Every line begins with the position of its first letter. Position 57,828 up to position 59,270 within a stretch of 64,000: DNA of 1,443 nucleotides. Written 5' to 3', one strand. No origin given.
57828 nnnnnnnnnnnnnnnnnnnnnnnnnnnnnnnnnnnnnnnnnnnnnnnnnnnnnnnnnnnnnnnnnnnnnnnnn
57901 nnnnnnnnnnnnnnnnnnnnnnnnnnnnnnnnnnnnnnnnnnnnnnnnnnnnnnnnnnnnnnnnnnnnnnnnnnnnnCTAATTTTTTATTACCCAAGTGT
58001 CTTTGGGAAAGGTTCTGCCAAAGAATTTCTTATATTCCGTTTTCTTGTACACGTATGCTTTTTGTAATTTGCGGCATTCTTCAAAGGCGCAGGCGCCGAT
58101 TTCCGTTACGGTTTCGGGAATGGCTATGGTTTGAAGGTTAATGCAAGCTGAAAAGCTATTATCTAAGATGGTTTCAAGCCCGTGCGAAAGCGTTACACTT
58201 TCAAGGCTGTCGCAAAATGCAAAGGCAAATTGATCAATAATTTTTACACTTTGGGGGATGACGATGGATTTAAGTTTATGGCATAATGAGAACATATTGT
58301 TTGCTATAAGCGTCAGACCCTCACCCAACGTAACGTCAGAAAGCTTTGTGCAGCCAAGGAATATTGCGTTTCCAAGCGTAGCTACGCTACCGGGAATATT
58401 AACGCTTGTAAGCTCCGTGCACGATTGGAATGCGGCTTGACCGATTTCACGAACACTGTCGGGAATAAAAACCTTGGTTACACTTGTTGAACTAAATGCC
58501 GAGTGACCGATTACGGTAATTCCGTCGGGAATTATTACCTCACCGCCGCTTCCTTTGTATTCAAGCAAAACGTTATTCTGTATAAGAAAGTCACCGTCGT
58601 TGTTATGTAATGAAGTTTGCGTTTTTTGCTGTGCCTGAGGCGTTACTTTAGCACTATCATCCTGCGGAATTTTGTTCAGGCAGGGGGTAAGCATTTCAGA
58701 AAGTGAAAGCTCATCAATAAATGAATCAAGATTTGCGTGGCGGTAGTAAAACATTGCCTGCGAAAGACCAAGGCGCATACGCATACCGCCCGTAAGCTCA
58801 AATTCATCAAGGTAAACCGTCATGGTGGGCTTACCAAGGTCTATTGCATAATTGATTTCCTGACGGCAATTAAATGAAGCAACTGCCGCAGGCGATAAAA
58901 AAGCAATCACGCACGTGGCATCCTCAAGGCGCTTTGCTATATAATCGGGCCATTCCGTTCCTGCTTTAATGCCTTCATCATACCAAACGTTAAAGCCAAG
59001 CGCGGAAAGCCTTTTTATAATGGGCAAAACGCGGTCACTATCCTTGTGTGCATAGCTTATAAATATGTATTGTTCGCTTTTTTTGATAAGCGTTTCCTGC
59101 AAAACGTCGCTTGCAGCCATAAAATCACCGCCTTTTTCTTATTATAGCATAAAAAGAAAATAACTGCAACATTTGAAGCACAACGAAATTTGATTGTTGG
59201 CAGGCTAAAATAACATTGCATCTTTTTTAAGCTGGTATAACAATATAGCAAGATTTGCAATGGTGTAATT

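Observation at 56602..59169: Self-contained two-gene TIR cassette (TIR-LRR, then TIR-X-GNAT-Cys4): candidate undescribed immune-type module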

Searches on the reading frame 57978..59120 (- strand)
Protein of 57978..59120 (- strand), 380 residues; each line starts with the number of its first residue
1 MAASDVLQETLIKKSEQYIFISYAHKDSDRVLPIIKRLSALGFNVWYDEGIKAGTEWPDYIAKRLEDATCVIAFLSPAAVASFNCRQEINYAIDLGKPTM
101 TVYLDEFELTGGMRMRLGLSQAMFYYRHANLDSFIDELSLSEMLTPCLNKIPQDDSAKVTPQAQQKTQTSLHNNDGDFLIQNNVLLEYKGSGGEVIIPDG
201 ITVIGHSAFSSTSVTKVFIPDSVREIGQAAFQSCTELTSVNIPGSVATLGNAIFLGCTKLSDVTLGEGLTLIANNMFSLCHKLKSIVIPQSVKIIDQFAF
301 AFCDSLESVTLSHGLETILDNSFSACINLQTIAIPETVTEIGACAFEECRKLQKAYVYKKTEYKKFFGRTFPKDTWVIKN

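Call 3: search_protein_families(library=pfam, proteins=[window:57978-59120:-], max_evalue=1)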
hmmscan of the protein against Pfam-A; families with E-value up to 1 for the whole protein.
window:57978-59120:- (380 aa): 6 families
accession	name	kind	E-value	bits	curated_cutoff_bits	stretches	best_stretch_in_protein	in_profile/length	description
PF13306.12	LRR_5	-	2.5e-48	163.6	27.7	2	194-303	15-123/127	BspA type Leucine rich repeat region (6 copies)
PF13676.11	TIR_2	-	5.4e-21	75.8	28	1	19-105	1-92/122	TIR domain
PF08937.16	ThsB_TIR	-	5.4e-06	27.2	21.2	1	20-105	1-96/100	Thoeris protein ThsB, TIR-like domain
PF13647.11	Glyco_hydro_80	-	0.00097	19.2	25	1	5-45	153-193/308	Glycosyl hydrolase family 80 of chitosanase A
PF13855.12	LRR_8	-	0.07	13.3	27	0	295-332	16-54/61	Leucine rich repeat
PF05014.21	Nuc_deoxyrib_tr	-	0.083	13.5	28.8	1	63-108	58-102/117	Nucleoside 2-deoxyribosyltransferase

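Call 4: search_protein_families(library=padloc, proteins=[window:57978-59120:-], max_evalue=1)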
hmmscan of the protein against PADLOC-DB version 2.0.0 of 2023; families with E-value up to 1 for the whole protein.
window:57978-59120:- (380 aa): 14 families
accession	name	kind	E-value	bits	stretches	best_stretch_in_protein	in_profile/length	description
PDLC02421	Aga_TIR-PNTD1-PNTD2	-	1.5e-10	38.8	1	17-97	4-87/430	Class I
PDLC05062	PDC-S66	-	5.2e-08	30.7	1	13-80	145-214/282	-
PDLC02012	SAVED5--SAVED_TIR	-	8.2e-07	26.4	1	18-94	15-93/404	-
PDLC03957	bSEFIR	-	2.1e-06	25.8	1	16-77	38-103/412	-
PDLC02403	Aga_TIR-PNTD1-PNTD2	-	3.4e-06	24.4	1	17-97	3-86/443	Class I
PDLC00426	ThsB1|ThsB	-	4.1e-05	21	1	11-109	231-336/352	TIR-like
PDLC00420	ThsB1|ThsB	-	0.00012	19.3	1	19-87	4-76/319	TIR-like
PDLC00425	ThsB1|ThsB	-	0.00018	18.7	1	10-106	245-349/389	TIR-like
PDLC00430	ThsB1|ThsB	-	0.0011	16.6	1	6-51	54-100/269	TIR-like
PDLC00436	ThsB1|ThsB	-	0.0013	16.3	1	7-49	26-68/183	TIR-like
PDLC00434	ThsB1|ThsB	-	0.0018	15.4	1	6-92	128-216/396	TIR-like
PDLC00418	ThsB1|ThsB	-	0.0023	15.8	1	15-103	3-99/155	TIR-like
PDLC00417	ThsB1|ThsB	-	0.0031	15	1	14-75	164-227/303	TIR-like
PDLC00419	ThsB1|ThsB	-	0.015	13.1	1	13-92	24-108/165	TIR-like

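Call 5: search_protein_families(library=ncbifam, proteins=[window:57978-59120:-], max_evalue=1)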
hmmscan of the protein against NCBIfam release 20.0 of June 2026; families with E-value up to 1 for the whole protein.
window:57978-59120:- (380 aa): 5 families
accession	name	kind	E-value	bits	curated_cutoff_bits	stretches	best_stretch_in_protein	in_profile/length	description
NF047961.1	adhesin_HupY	equivalog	1.8e-15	56.1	1250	2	281-355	186-259/978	leucine-rich repeat adhesin HupY/LrrG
NF045861.1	glide_Gli349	exception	1.5e-11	41.7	1750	3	194-239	2704-2748/3169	gliding machinery surface structure protein Gli349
NF058526.1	Thoeris_type3_ThcB4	equivalog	5e-07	28.9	220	1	3-94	114-207/375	Thoeris type III anti-phage system protein ThcB4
NF042941.1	Retron_TIR_antiphage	equivalog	5.4e-06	25.4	600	1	11-94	334-419/464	TIR domain-containing anti-phage reverse transcriptase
NF040588.1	FxsC_Nterm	equivalog_domain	0.017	15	130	1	47-91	50-94/182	TIR-like protein FxsC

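Call 16: find_homologous_proteins(query=window:57978-59120:-)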
Query window:57978-59120:- (380 aa): 458 proteins with E <= 0.001 among 3751 candidates; the best 120 are listed.
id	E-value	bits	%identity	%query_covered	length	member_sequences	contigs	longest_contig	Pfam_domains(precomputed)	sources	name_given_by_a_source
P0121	1.3e-250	849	99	100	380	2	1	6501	PF13306.13,PF13676.12,PF08937.17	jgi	jgi:hypothetical protein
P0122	8.7e-156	537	66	97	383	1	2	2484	PF13306.13,PF13676.12,PF08937.17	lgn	-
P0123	1.6e-150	519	63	96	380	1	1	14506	PF13306.13,PF13676.12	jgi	-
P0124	1.6e-148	513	62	98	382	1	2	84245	PF13306.13,PF13676.12,PF08937.17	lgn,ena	-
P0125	9.6e-147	507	61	98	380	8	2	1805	PF13306.13,PF13676.12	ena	-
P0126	4.9e-145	501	60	98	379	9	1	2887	PF13306.13,PF13676.12,PF08937.17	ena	-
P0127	1.5e-143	496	61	96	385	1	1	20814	PF13306.13,PF13676.12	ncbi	-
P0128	2.3e-141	489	60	96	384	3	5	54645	PF13306.13,PF13676.12,PF08937.17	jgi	-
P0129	2.9e-140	485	58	96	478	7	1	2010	PF13306.13,PF13676.12,PF24698.2,PF08937.17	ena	-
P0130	1.4e-117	411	53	96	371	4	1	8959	PF13306.13,PF13676.12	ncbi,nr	ncbi:MAG: leucine-rich repeat protein [Clostridia bacterium]|nr:leucine-rich repeat protein [Clostri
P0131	2.0e-99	351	46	97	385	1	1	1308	PF13306.13,PF13676.12,PF13855.13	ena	-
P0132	4.5e-98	347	36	92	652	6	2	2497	PF13306.13,PF13676.12,PF13855.13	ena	-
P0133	3.2e-97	344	39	89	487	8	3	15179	PF13306.13,PF13676.12,PF13855.13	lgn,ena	-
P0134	8.9e-96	339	36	92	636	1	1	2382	PF13306.13,PF13676.12,PF13855.13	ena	-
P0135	2.7e-95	338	47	90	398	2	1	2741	PF13306.13,PF13676.12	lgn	-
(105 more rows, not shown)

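Call 18: find_encoding_contigs(protein=P0121, flank=8000, max_places=2)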
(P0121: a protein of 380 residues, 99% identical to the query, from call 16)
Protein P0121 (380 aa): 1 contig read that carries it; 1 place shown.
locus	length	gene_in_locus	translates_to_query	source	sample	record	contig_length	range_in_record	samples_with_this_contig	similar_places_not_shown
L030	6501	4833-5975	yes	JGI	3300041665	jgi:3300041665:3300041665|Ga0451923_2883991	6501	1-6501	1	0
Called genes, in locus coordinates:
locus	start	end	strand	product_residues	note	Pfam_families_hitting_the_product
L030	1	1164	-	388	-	?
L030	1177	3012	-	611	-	PF16586:DUF5060, PF13204:Apiosidase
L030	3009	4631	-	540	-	-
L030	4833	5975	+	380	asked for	PF08937:ThsB_TIR (weak), PF13676:TIR_2, PF13306:LRR_5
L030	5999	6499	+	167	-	?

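Call 19: find_encoding_contigs(protein=P0124, flank=8000, max_places=2)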
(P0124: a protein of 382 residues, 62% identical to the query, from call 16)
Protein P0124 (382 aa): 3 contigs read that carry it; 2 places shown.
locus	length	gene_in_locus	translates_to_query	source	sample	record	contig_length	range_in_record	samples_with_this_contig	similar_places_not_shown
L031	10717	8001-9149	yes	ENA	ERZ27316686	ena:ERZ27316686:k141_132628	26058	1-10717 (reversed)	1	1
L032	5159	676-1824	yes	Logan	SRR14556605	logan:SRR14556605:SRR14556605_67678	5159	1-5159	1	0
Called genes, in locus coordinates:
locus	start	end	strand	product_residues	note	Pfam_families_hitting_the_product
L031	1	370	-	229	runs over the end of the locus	PF00072:Response_reg, PF00486:Trans_reg_C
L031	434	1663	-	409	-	PF00089:Trypsin, PF13365:Trypsin_2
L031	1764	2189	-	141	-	PF03652:RuvX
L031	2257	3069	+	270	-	PF21302:Zn_ribbon_RlmA, PF13489:Methyltransf_23 (faint), PF13847:Methyltransf_31, PF08241:Methyltransf_11, PF08242:Methyltransf_12 (weak), PF13649:Methyltransf_25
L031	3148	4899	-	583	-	PF01301:Glyco_hydro_35, PF02449:Glyco_hydro_42 (weak), PF21317:BetaGal_ABD_1, PF21467:BetaGal_gal-bd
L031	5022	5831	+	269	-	PF02311:AraC_binding, PF07883:Cupin_2 (weak), PF12833:HTH_18, PF00165:HTH_AraC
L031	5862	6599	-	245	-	PF03009:GDPD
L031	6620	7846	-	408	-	PF18164:GNAT_C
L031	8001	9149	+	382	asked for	PF08937:ThsB_TIR (faint), PF13676:TIR_2, PF13306:LRR_5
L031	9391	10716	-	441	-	?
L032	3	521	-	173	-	?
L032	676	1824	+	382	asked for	PF08937:ThsB_TIR (faint), PF13676:TIR_2, PF13306:LRR_5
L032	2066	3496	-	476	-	PF02934:GatB_N, PF02637:GatB_Yqey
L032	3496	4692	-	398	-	PF01425:Amidase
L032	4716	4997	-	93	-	PF02686:GatC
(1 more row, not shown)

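Call 20: find_encoding_contigs(protein=P0128, flank=8000, max_places=2)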
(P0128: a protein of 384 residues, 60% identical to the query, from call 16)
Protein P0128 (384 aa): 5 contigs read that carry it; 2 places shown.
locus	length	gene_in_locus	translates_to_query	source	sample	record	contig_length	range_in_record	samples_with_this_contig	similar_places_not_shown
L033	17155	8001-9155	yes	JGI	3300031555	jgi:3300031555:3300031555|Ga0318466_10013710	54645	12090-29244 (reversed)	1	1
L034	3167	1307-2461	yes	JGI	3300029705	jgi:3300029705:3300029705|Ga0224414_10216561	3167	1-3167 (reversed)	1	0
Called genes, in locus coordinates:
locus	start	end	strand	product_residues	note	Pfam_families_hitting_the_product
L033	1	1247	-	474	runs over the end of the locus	-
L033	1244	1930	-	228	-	-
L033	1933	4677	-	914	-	PF07517:SecA_DEAD, PF00270:DEAD (weak), PF01043:SecA_PP_bind, PF21090:P-loop_SecA, PF07516:SecA_SW, PF02810:SEC-C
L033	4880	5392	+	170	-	PF00588:SpoU_methylase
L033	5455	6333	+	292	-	-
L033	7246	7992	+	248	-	-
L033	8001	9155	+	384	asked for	PF08937:ThsB_TIR (faint), PF13676:TIR_2, PF13306:LRR_5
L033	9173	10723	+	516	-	-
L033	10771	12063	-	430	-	PF24316:Tli3 (faint), PF02012:BNR (faint), PF13088:BNR_2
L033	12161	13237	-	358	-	-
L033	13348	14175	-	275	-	PF12833:HTH_18, PF00165:HTH_AraC (weak)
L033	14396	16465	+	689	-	PF00724:Oxidored_FMN, PF07992:Pyr_redox_2, PF00890:FAD_binding_2 (weak), PF01134:GIDA (weak), PF07992:Pyr_redox_2, PF12831:FAD_oxidored, PF13450:NAD_binding_8, PF13738:Pyr_redox_3, +4 more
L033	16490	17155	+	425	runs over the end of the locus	PF04412:AcnX, PF28403:AcnX_2nd, PF28406:AcnX_3rd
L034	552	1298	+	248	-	-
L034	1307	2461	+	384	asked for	PF08937:ThsB_TIR (faint), PF13676:TIR_2, PF13306:LRR_5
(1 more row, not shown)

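Call 21: find_encoding_contigs(protein=P0127, flank=8000, max_places=2)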
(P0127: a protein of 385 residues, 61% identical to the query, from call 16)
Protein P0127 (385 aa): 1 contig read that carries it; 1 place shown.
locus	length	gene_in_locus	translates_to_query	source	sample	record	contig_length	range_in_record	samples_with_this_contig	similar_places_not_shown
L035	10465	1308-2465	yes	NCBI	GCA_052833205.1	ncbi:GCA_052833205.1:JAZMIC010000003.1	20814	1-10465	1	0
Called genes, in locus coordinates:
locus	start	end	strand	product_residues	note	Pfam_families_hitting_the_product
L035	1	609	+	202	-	?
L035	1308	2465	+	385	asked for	PF13676:TIR_2, PF13306:LRR_5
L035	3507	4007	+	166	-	PF13302:Acetyltransf_3, PF13420:Acetyltransf_4, PF13523:Acetyltransf_8 (faint), PF00583:Acetyltransf_1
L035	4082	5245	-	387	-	PF13088:BNR_2 (faint), PF02012:BNR (faint)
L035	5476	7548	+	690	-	PF00724:Oxidored_FMN, PF07992:Pyr_redox_2, PF00070:Pyr_redox (weak), PF00890:FAD_binding_2 (weak), PF12831:FAD_oxidored, PF13450:NAD_binding_8, PF13738:Pyr_redox_3, PF07992:Pyr_redox_2, +5 more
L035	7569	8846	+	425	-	PF04412:AcnX, PF28403:AcnX_2nd, PF28406:AcnX_3rd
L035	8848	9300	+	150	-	PF01989:AcnX_swivel_put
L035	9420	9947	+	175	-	-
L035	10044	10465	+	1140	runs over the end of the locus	PF13671:AAA_33 (faint), PF00004:AAA, PF07724:AAA_2, PF07728:AAA_5, PF05496:RuvB_N (weak), PF00004:AAA, PF07728:AAA_5 (weak), PF01434:Peptidase_M41, +12 more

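Call 25: search_solved_structures(query=window:57978-59120:-, max_evalue=0.01, show_alignments=3)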
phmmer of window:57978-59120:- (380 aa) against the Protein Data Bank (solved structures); distinct sequences matched with E-value up to 0.01: 16.
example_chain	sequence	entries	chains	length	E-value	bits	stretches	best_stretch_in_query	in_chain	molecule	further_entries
4fs7_A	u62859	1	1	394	6.2e-53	183.3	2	201-353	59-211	Uncharacterized protein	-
4gt6_A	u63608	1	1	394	3.4e-40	141.4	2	184-333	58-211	Cell surface protein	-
4h09_A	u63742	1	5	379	2.3e-24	89.4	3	286-362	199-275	Hypothetical leucine rich repeat protein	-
6mlx_A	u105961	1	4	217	4.5e-24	88.4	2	223-310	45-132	Leucine-rich repeat protein TpLRR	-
4fdw_A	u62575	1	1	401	3.4e-18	69.1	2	201-286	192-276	leucine rich hypothetical protein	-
4fd0_A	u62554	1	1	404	1.6e-17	66.8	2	195-300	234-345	Leucine rich hypothetical protein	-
4cp6_A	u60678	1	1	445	3.5e-15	59.1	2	172-374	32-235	CHOLINE BINDING PROTEIN PCPA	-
4oju_A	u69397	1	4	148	6.2e-11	45.2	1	223-311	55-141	hypothetical leucine rich repeat protein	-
3sb4_A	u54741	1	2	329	3e-05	26.5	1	212-278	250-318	Hypothetical leucine rich repeat protein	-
7uwg_A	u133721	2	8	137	0.00059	22.2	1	15-61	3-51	Molecular chaperone Tir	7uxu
7uxr_A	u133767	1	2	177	0.00084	21.7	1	16-90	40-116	TIR domain protein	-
8g83_A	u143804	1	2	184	0.00087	21.7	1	15-61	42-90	NAD(+) hydrolase AbTIR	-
4ufr_A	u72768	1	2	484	0.0034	19.7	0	212-332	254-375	LEUCINE-RICH REPEAT-CONTAINING G-PROTEIN COUPLED RECEPTOR 5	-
4ufs_A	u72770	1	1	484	0.0034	19.7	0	212-332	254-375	LEUCINE-RICH REPEAT-CONTAINING G-PROTEIN COUPLED RECEPTOR 5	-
4kng_A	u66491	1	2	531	0.0042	19.4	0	212-333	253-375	Leucine-rich repeat-containing G-protein coupled receptor 5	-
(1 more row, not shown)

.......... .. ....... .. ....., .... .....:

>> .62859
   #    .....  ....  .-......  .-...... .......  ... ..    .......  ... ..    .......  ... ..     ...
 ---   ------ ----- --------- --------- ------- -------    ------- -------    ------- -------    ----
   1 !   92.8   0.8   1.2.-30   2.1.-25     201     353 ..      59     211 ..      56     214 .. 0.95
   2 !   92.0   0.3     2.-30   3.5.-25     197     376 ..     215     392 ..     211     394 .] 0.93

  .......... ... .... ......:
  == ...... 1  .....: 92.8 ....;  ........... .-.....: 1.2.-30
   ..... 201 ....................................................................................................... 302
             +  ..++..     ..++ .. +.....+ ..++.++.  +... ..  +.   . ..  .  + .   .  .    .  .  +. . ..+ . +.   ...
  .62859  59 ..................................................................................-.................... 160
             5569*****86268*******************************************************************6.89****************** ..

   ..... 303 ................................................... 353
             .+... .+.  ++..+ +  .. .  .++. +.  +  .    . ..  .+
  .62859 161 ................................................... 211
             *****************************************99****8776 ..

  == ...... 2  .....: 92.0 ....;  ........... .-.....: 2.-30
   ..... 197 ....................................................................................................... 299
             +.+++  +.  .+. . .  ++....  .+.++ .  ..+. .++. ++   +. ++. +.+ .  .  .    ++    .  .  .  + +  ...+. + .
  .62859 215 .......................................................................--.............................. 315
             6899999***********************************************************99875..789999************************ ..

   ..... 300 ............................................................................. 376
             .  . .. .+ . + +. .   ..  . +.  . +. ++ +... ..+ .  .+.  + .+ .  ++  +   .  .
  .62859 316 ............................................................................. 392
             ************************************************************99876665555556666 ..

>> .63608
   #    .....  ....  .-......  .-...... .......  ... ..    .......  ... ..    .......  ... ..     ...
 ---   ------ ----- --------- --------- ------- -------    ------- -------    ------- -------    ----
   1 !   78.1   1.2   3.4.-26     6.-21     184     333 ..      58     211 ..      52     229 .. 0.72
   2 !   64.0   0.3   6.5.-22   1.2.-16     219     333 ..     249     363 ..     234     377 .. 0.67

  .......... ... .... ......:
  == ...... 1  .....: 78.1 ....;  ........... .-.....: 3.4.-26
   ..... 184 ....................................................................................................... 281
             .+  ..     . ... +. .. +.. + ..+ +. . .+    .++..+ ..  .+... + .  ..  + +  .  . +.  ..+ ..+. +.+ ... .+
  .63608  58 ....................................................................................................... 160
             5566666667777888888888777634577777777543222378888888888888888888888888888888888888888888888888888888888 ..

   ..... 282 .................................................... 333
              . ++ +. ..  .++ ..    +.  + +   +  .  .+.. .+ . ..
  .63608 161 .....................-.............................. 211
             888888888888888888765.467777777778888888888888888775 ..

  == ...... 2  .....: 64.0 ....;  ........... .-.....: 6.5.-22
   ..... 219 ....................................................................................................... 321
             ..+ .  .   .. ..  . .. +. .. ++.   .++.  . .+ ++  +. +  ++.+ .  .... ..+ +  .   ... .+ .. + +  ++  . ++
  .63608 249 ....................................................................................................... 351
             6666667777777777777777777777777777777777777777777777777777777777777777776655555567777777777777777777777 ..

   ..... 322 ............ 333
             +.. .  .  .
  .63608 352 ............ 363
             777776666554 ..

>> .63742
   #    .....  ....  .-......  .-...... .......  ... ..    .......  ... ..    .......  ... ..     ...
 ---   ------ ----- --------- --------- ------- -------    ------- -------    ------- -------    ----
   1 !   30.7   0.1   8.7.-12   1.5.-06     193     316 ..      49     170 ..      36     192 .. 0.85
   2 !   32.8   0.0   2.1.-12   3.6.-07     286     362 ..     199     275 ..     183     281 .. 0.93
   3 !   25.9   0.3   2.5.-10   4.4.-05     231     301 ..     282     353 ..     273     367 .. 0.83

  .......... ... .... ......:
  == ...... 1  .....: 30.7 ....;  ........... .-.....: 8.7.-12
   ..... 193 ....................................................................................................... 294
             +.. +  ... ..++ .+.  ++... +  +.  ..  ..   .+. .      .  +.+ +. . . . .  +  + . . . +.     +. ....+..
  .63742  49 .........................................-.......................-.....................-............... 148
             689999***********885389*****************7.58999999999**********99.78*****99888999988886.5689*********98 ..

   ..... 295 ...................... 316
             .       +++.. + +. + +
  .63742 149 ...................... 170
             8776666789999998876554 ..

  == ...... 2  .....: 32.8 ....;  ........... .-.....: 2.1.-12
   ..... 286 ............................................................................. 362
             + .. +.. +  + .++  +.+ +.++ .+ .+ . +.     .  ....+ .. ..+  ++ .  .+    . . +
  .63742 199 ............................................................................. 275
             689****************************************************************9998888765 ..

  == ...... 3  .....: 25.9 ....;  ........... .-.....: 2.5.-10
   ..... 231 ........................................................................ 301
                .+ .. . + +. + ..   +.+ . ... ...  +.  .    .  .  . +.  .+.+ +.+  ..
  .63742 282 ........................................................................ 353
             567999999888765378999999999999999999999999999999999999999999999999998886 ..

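Call 50: search_protein_families(library=pfam, proteins=[L033:9173-10723:+, L033:7246-7992:+], max_evalue=0.001)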
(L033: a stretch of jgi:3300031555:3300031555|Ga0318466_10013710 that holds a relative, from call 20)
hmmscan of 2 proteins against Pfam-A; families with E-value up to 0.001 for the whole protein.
L033:9173-10723:+ (516 aa): 3 families
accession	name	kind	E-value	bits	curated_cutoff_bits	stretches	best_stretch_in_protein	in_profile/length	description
PF13306.12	LRR_5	-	1.6e-168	552.1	27.7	6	96-224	1-126/127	BspA type Leucine rich repeat region (6 copies)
PF13855.12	LRR_8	-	2.7e-15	56.3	27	0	119-160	14-56/61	Leucine rich repeat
PF23952.1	LRR_EndoS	-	1.7e-05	25.5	27.9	0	263-322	54-114/116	Endo-beta-N-acetylglucosaminidase EndoS LRR domain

L033:7246-7992:+ (248 aa): 0 families

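Call 86: find_encoding_contigs(protein=P0123, flank=6000, max_places=2)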
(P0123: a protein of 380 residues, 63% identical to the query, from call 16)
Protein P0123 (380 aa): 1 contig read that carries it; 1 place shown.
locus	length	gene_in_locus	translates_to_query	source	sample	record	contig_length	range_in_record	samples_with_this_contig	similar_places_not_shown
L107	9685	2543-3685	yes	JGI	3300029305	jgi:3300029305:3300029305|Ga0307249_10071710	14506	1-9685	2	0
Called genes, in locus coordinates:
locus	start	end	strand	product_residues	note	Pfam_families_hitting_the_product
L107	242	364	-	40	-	-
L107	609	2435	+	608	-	PF02129:Peptidase_S15, PF08530:PepX_C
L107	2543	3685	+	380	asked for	PF13676:TIR_2, PF13306:LRR_5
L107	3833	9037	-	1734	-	-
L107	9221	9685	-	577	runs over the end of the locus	PF12389:Peptidase_M73 (weak)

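Call 87: find_encoding_contigs(protein=P0122, flank=6000, max_places=2)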
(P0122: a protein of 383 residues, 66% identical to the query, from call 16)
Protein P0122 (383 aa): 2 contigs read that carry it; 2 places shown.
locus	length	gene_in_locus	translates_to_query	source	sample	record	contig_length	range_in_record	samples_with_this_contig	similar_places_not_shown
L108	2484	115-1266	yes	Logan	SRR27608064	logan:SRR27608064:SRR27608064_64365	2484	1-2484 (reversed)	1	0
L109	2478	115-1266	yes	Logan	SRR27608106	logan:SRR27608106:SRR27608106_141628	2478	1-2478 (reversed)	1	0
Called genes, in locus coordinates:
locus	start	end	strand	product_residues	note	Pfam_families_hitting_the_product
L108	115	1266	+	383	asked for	PF08937:ThsB_TIR (faint), PF13676:TIR_2, PF13306:LRR_5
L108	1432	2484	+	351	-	?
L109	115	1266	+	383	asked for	PF08937:ThsB_TIR (faint), PF13676:TIR_2, PF13306:LRR_5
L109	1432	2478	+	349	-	?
